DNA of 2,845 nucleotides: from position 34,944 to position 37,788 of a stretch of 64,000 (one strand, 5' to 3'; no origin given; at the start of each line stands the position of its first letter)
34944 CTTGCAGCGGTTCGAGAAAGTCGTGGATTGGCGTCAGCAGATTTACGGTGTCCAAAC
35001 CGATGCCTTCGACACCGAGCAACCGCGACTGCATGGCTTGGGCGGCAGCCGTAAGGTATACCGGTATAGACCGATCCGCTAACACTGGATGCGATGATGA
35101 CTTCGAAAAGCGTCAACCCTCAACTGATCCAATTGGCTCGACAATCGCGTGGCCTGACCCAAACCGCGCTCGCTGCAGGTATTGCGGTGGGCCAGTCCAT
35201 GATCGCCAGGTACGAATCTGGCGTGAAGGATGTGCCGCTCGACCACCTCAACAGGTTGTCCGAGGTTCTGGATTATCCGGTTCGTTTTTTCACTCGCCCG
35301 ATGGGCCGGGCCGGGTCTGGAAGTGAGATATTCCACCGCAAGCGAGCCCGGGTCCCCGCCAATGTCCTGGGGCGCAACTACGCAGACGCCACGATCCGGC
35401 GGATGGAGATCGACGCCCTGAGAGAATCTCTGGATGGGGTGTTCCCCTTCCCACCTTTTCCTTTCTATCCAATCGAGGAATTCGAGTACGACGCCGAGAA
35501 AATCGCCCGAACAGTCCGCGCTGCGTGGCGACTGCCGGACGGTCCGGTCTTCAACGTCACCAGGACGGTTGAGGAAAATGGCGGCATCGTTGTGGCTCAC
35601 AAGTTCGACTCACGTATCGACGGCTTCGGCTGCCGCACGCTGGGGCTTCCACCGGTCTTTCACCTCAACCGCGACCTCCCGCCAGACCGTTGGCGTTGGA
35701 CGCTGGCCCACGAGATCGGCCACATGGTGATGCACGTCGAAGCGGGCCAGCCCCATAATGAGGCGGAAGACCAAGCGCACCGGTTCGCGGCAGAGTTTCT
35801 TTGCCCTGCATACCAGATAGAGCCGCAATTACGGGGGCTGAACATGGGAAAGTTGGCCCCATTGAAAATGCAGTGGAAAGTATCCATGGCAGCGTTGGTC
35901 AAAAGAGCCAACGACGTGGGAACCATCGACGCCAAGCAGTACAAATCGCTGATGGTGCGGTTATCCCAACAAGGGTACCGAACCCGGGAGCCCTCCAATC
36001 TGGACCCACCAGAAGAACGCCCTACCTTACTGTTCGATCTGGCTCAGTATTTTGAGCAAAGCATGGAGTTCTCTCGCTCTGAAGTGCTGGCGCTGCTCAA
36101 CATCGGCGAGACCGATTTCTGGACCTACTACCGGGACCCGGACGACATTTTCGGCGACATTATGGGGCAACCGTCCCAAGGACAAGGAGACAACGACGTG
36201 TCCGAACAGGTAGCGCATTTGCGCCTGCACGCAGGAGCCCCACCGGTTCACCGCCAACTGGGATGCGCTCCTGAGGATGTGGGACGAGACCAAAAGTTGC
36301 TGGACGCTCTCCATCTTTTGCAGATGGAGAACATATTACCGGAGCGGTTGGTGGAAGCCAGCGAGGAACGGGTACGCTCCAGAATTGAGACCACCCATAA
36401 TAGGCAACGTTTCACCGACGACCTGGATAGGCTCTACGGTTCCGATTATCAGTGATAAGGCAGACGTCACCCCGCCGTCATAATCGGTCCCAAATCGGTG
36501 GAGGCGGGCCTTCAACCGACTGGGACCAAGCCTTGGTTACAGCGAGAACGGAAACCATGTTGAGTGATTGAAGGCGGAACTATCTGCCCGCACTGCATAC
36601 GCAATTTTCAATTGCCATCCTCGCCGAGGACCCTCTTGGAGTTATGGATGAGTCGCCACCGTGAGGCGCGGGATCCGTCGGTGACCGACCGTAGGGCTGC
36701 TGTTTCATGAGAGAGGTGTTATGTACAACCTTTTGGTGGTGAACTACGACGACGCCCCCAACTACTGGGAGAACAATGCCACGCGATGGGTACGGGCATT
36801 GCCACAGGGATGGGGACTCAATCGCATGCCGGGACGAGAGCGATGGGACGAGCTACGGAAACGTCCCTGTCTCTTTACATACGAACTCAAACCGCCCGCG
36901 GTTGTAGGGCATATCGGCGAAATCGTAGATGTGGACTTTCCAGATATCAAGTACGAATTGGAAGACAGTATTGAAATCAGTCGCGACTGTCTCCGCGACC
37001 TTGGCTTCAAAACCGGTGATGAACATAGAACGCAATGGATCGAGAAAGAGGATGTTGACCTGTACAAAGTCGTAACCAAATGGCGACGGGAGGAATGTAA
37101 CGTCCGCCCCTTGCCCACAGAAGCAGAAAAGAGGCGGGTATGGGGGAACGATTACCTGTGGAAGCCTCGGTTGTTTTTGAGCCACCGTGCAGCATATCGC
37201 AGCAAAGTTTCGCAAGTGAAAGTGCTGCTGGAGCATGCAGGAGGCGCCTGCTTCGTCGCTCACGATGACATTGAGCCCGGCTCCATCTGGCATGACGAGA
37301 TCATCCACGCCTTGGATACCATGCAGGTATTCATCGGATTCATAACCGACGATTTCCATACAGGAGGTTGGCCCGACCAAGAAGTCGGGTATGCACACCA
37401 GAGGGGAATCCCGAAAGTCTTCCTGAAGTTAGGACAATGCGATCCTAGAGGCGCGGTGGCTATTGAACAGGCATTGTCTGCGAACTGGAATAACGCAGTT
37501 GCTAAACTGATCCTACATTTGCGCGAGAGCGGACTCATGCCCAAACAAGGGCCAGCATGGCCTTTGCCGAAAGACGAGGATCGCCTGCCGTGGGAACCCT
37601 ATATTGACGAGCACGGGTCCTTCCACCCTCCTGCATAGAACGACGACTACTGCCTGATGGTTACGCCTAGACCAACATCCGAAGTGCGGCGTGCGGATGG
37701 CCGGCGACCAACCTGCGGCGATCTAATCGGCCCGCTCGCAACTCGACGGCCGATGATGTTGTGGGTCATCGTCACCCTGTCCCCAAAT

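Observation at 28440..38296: Accessory defence-like island wedged between an M20 peptidase gene and moaDE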

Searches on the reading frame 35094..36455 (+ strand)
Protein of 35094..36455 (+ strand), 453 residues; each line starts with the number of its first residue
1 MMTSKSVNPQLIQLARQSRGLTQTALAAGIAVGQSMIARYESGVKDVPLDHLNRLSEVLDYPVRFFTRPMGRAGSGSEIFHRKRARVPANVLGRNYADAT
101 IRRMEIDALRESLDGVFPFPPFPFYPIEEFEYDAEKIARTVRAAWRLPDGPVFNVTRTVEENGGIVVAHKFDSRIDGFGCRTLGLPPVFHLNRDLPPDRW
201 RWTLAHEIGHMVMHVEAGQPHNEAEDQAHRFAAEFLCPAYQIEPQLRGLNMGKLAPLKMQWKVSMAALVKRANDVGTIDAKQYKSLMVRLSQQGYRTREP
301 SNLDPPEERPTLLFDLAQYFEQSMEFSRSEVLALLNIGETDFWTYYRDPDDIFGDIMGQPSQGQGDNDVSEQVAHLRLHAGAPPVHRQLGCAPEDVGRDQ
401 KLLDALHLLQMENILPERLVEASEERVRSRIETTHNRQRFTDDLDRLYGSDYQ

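Call 4: search_protein_families(library=pfam, proteins=[window:35094-36455:+], max_evalue=0.01)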
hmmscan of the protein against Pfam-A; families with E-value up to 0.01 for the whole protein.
window:35094-36455:+ (453 aa): 5 families
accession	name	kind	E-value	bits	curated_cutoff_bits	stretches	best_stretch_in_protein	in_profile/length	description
PF06114.19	Peptidase_M78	-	5.2e-13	49.3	22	1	185-272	27-122/123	IrrE N-terminal-like domain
PF01381.28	HTH_3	-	2.5e-10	40.7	23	1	12-65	1-54/55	Helix-turn-helix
PF13560.12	HTH_31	-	1.2e-05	26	27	1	13-60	7-55/64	Helix-turn-helix domain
PF12844.13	HTH_19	-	0.0093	16.3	30.2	0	11-62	3-54/64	Helix-turn-helix domain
PF13443.12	HTH_26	-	0.0094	16.6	22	0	18-60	8-51/63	Cro/C1-type HTH DNA-binding domain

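Call 5: search_protein_families(library=padloc, proteins=[window:35094-36455:+], max_evalue=0.01)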
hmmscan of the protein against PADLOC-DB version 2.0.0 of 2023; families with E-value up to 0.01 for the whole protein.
window:35094-36455:+ (453 aa): 19 families
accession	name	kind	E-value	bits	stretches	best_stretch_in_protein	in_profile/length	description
PDLC03949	RmrA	-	1.9e-57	192.8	1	7-342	2-329/363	-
PDLC03948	RmrA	-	1.3e-51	173.7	1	9-353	10-367/397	-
PDLC03947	RmrA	-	2.3e-48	162.9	1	2-314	6-329/383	-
PDLC03952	RmrA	-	1.3e-47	160.6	1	4-338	19-367/395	-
PDLC03951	RmrA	-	2.9e-45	152.9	1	8-341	9-351/400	-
PDLC03955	RmrA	-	1.3e-44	150.9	1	4-323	17-335/371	-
PDLC03954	RmrA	-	1.7e-43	147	1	6-333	9-348/380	-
PDLC03953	RmrA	-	3e-43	146.5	1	10-333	8-340/373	-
PDLC03944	RmrA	-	3.9e-43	146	1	3-310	2-318/384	-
PDLC03946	RmrA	-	3.8e-39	132.4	1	8-304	3-296/357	-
PDLC03956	RmrA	-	4e-35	119.6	1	9-333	10-344/399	-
PDLC03943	RmrA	-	3.4e-34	116.5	1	12-337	7-334/370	-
PDLC03950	RmrA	-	8.8e-31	105.2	1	11-342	6-343/369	-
PDLC03945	RmrA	-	2.3e-23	81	1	135-320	143-338/394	-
PDLC04141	capP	-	2.6e-12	44.7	1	187-277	54-155/242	capP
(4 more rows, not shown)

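Call 13: search_protein_families(library=ncbifam, proteins=[window:35094-36455:+], max_evalue=0.1)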
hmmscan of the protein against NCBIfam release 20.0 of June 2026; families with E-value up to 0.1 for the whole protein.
window:35094-36455:+ (453 aa): 10 families
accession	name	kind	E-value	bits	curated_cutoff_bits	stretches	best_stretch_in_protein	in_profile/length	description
NF052239.1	antitox_spr1629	equivalog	3.8e-23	82.2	335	1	134-326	142-344/377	spr1629 family repressor/antitoxin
TIGR03070.1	couple_hipB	subfamily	9.4e-08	31.9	71.65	1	10-60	5-55/58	type II toxin-antitoxin system Y4mF family antitoxin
NF041951.1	phage_RstR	subfamily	1.7e-05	25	80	1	12-60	7-55/108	RstR family transcriptional repressor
NF047948.1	male_kill_WMK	equivalog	0.00016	21.2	300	1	12-59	167-214/300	WO male-killing family protein Wmk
TIGR03830.1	CxxCG_CxxCG_HTH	subfamily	0.00068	19.4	61.8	1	6-47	64-105/127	type II TA system antitoxin MqsA family protein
NF006015.0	PRK08154.1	subfamily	0.0023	17.2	204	1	12-63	35-86/314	anaerobic benzoate catabolism transcriptional regulator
NF038139.1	Reg_Aceta_RamB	equivalog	0.0082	14.8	700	1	11-68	7-63/465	acetate metabolism transcriptional regulator RamB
TIGR00270.2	TIGR00270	equivalog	0.01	15.6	110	1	10-43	78-111/159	multiprotein bridging factor aMBF1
NF007271.0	PRK09726.1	equivalog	0.011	15.8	79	1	12-51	17-56/88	type II toxin-antitoxin system antitoxin HipB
NF003162.0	PRK04140.1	equivalog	0.037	13.1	263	1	7-63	126-182/317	transcriptional regulator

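Call 14: find_encoding_contigs(protein=window:35094-36455:+, flank=10000, max_places=6)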
Protein window:35094-36455:+ (453 aa): no gene with exactly this product is on record in the collection.

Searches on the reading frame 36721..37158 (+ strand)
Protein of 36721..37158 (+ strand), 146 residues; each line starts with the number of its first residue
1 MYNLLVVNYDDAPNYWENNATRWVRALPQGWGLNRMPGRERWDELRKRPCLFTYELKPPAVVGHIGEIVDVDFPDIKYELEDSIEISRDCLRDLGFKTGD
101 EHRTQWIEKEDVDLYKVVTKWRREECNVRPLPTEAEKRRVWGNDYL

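Call 62: search_protein_families(library=pfam, proteins=[window:36721-37158:+], max_evalue=0.05)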
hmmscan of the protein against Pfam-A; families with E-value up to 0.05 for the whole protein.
seq(146 aa): 1 family
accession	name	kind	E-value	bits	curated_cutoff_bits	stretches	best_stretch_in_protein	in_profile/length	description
PF06176.17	WaaY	-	0.012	15.7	20.3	1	62-112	122-173/229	Lipopolysaccharide core biosynthesis protein (WaaY)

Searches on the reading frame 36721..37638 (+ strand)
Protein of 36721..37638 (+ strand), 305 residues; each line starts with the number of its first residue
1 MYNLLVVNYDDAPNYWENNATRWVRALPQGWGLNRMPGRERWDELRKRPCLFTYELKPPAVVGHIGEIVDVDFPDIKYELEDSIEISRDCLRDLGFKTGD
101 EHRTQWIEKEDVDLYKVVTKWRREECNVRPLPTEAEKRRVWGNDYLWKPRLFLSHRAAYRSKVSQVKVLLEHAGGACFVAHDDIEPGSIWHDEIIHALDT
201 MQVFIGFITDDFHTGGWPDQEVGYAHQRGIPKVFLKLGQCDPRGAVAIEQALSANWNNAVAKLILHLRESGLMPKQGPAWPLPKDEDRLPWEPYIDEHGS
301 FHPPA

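Call 4: search_protein_families(library=pfam, proteins=[window:36721-37638:+], max_evalue=0.01)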
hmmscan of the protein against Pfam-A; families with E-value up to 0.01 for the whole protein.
window:36721-37638:+ (305 aa): 1 family
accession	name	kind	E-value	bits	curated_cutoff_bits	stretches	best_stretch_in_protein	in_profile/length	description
PF13676.11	TIR_2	-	1.5e-08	35.6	28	1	152-238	2-92/122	TIR domain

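Call 5: search_protein_families(library=padloc, proteins=[window:36721-37638:+], max_evalue=0.01)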
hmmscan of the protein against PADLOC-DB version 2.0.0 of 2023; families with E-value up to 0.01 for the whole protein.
window:36721-37638:+ (305 aa): 1 family
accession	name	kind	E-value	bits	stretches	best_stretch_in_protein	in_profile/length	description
PDLC02012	SAVED5--SAVED_TIR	-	0.0026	14.9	1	150-213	15-78/404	-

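Call 13: search_protein_families(library=ncbifam, proteins=[window:36721-37638:+], max_evalue=0.1)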
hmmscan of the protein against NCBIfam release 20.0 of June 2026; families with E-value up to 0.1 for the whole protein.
window:36721-37638:+ (305 aa): 2 families
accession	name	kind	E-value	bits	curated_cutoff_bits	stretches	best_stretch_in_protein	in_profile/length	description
NF058526.1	Thoeris_type3_ThcB4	equivalog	3.2e-06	26.2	220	1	150-235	129-215/375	Thoeris type III anti-phage system protein ThcB4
NF042941.1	Retron_TIR_antiphage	equivalog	1.9e-05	23.6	600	1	151-225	342-417/464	TIR domain-containing anti-phage reverse transcriptase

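Call 25: find_homologous_proteins(query=window:36721-37638:+, max_evalue=0.001)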
Query window:36721-37638:+ (305 aa): 111 proteins with E <= 0.001 among 600 candidates.
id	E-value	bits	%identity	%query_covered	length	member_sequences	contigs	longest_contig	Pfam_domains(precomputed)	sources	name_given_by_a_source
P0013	3.4e-216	735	100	100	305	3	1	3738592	PF13676.12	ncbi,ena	-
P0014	2.5e-119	416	67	90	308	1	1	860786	PF13676.12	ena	-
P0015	2.0e-109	384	64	88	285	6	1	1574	PF13676.12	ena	-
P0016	4.7e-108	379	56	97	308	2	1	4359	PF13676.12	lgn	-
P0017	1.0e-99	352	60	90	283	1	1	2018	PF13676.12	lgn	-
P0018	5.1e-62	228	44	90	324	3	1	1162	PF13676.12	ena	-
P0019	1.1e-61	227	44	90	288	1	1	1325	PF13676.12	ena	-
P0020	1.7e-61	226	49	76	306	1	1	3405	PF13676.12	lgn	-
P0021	2.4e-61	226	44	90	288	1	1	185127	PF13676.12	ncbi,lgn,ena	-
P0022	5.3e-61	225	42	90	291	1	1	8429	PF13676.12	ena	-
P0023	9.6e-61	224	44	90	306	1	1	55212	PF13676.12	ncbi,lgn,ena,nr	ncbi:MAG: toll/interleukin-1 receptor domain-containing protein [Chloroflexi bacterium]|nr:toll/inte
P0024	1.6e-60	223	48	76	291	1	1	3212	PF13676.12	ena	-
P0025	2.0e-60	223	47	76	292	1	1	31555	PF13676.12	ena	-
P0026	2.6e-60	222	43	90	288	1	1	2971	PF13676.12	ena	-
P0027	2.9e-60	222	44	90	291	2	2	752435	PF13676.12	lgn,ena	-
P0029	7.1e-60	221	44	90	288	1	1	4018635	PF13676.12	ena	-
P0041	5.0e-58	215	44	90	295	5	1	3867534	PF13676.12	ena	-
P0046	1.0e-56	211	47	76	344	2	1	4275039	PF13676.12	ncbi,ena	-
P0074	1.9e-54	203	41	90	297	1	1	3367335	PF13676.12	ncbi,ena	-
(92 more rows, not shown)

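Call 26: find_encoding_contigs(protein=P0014, flank=6000, max_places=2)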
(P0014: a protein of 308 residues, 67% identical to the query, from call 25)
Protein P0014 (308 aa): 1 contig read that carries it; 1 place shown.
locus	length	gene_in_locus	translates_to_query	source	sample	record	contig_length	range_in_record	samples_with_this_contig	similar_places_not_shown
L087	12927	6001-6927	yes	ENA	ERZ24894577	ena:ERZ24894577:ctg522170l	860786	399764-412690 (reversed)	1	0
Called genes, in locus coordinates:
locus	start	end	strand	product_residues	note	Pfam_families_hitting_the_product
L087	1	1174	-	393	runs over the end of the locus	PF13576:Pentapeptide_3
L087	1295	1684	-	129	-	PF01609:DDE_Tnp_1, PF13586:DDE_Tnp_1_2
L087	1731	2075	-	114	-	PF13340:DUF4096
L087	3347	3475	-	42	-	-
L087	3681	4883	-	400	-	PF26308:YopA_M (weak), PF27216:YopA_C (weak)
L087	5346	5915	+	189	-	PF00589:Phage_integrase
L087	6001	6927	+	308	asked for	PF13676:TIR_2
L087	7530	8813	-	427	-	PF07690:MFS_1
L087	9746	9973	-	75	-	-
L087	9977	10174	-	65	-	-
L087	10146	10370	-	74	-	-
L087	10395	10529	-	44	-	-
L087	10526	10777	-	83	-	-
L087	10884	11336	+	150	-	PF13340:DUF4096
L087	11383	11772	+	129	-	PF01609:DDE_Tnp_1, PF13586:DDE_Tnp_1_2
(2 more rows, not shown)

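Call 27: find_encoding_contigs(protein=P0029, flank=6000, max_places=2)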
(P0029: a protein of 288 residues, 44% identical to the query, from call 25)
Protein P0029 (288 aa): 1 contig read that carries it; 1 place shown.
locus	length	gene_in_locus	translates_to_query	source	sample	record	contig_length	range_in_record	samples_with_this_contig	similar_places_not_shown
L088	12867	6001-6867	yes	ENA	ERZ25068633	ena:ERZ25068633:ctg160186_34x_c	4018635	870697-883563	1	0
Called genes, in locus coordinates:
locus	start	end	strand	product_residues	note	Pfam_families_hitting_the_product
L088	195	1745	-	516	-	PF00899:ThiF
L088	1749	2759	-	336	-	PF18144:SMODS, PF21654:DncV-like_NTFase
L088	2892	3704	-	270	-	PF18178:Cap17-like_N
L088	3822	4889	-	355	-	PF06114:Peptidase_M78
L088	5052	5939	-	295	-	-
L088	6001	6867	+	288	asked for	PF13676:TIR_2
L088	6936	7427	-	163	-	-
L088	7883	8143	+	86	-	-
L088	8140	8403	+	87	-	-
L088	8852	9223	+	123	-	-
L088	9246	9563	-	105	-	-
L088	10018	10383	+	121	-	-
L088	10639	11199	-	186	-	PF19744:DUF6232 (weak)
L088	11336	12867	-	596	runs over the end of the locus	PF07714:PK_Tyr_Ser-Thr (faint), PF00069:Pkinase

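Call 28: find_encoding_contigs(protein=P0046, flank=6000, max_places=2)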
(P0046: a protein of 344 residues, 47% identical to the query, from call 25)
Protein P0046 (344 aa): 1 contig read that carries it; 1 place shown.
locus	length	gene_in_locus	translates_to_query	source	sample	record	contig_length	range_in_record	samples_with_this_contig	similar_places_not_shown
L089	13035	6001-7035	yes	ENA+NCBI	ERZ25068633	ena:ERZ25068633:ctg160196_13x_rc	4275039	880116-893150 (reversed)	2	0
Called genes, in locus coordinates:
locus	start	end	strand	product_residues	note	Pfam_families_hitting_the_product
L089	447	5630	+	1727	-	PF00028:Cadherin, PF23592:Cadherin_CELSR2_9th (faint), PF16709:SCAB-Ig (faint), PF00028:Cadherin (weak), PF00041:fn3, PF16656:Pur_ac_phosph_N (faint), PF25059:FN3_DSCAM-DSCAML_C (faint), PF00041:fn3 (weak)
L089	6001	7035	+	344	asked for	PF13676:TIR_2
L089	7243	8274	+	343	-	PF01734:Patatin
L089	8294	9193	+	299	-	PF18144:SMODS, PF21654:DncV-like_NTFase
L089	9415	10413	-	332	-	PF11171:DUF2958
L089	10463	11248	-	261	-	PF00899:ThiF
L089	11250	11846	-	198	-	PF14464:Prok-JAB (weak)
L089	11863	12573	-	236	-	PF14460:Prok-E2_D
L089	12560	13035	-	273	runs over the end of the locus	-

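Call 82: search_solved_structures(query=A2, max_evalue=0.01, show_alignments=2)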
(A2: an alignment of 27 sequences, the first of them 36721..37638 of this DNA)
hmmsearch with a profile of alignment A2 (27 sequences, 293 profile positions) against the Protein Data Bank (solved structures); distinct sequences matched with E-value up to 0.01: 1.
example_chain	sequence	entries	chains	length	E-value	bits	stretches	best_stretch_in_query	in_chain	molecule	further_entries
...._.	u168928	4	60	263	0.0014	21.3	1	165-253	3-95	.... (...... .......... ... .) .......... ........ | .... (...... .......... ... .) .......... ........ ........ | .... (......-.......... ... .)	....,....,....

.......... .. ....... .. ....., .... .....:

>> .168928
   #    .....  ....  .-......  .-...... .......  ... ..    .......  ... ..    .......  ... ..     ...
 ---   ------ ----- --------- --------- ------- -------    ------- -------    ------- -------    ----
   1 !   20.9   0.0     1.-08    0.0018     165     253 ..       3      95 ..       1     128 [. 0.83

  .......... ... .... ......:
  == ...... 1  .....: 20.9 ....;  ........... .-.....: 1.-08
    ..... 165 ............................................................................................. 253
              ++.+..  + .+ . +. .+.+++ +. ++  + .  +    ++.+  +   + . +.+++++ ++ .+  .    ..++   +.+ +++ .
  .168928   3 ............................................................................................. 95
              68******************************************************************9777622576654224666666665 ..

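Call 84: find_encoding_contigs(protein=P0041, flank=5000, max_places=2)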
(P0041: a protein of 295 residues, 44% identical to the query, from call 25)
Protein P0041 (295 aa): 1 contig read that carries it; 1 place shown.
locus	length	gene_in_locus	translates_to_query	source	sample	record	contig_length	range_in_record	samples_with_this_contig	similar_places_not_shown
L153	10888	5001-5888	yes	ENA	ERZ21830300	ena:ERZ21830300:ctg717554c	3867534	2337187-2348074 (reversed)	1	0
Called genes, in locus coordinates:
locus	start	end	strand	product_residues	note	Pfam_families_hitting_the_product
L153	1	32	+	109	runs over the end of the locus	-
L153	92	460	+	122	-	-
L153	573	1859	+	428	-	PF07690:MFS_1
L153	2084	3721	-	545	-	PF00743:FMO-like, PF01266:DAO (faint), PF07992:Pyr_redox_2 (weak), PF13450:NAD_binding_8, PF13738:Pyr_redox_3, PF13434:Lys_Orn_oxgnase (weak)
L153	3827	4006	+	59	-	-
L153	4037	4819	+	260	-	PF00106:adh_short, PF08659:KR, PF13561:adh_short_C2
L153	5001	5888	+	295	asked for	PF13676:TIR_2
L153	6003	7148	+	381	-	PF00296:Bac_luciferase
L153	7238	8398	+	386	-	PF04015:DUF362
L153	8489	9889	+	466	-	PF02463:SMC_N (faint), PF13476:AAA_23 (faint), PF13304:AAA_21, PF13175:AAA_15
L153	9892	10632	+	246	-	PF01844:HNH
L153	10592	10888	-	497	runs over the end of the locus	PF01969:Ni_insertion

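Call 85: find_encoding_contigs(protein=P0074, flank=5000, max_places=2)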
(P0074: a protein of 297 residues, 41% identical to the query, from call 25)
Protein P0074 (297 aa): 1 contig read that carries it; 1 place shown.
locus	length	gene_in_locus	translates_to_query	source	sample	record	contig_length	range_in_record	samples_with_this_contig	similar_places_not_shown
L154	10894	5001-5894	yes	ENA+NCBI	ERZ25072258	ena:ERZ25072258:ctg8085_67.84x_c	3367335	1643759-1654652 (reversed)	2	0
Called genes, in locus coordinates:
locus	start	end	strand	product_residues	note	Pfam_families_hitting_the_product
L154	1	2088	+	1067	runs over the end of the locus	PF18470:Cas9_a, PF13395:HNH_4, PF18541:RuvC_III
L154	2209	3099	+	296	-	PF01867:Cas_Cas1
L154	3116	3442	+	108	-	PF09827:CRISPR_Cas2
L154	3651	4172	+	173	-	-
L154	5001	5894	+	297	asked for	PF13676:TIR_2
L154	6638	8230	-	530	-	PF00271:Helicase_C (weak)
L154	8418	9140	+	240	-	-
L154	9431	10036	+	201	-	-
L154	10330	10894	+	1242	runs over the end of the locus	-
